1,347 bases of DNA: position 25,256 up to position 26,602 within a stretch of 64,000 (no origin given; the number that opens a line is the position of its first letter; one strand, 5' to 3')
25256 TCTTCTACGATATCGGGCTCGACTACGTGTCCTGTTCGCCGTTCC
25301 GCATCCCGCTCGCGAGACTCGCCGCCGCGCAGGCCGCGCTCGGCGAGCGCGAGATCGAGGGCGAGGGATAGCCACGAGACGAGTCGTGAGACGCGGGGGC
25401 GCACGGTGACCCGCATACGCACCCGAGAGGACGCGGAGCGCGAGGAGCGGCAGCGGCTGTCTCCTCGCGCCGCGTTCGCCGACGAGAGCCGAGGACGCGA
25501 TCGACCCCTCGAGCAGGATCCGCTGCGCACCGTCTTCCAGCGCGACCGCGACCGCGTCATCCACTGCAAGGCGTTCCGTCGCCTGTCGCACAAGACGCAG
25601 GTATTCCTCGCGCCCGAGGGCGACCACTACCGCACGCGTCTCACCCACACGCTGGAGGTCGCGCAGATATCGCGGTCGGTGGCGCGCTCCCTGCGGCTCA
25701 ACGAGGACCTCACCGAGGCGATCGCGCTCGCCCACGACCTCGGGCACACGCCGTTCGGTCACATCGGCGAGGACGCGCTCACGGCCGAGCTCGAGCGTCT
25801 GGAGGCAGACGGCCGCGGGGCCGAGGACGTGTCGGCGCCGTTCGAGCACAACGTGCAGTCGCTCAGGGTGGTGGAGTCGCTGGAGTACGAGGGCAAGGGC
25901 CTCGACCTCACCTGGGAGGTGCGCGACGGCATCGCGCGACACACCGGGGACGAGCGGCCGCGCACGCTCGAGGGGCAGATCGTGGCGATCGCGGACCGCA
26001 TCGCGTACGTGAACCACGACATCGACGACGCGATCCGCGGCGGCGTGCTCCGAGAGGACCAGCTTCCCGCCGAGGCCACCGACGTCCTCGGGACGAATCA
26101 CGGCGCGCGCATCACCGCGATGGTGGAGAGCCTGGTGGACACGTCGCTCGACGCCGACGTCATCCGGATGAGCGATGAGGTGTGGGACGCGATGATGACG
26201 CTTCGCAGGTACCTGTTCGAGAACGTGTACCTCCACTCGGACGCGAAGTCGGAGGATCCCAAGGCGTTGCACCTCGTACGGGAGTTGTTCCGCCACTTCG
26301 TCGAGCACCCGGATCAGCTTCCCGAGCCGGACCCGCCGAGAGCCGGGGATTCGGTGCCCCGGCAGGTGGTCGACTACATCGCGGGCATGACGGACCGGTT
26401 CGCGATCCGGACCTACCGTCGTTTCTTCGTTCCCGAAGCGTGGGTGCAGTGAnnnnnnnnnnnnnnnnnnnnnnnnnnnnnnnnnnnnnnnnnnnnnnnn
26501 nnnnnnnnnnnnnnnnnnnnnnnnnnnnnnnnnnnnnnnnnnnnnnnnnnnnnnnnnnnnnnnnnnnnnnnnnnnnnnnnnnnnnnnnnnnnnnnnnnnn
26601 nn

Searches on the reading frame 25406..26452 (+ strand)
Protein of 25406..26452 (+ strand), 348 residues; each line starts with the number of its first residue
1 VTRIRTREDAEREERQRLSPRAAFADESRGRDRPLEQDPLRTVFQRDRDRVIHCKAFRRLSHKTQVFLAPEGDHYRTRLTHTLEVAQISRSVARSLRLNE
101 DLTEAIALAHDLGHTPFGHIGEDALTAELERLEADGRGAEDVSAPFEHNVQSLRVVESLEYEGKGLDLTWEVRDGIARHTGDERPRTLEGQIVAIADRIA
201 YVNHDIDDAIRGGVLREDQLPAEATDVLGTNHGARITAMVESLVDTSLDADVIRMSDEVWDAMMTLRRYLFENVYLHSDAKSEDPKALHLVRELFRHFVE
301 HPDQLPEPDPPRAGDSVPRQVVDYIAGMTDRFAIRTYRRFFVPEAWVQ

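Call 51: search_protein_families(library=pfam, proteins=[window:25406-26452:+], max_evalue=0.00001)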
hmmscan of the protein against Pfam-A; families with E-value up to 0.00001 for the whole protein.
window:25406-26452:+ (348 aa): 2 families
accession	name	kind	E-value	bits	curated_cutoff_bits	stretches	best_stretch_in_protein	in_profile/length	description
PF13286.11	HD_assoc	-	1.4e-23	83.7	22.2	1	253-339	1-91/91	Phosphohydrolase-associated domain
PF01966.28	HD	-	1.1e-17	64.8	22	1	78-200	1-114/116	HD domain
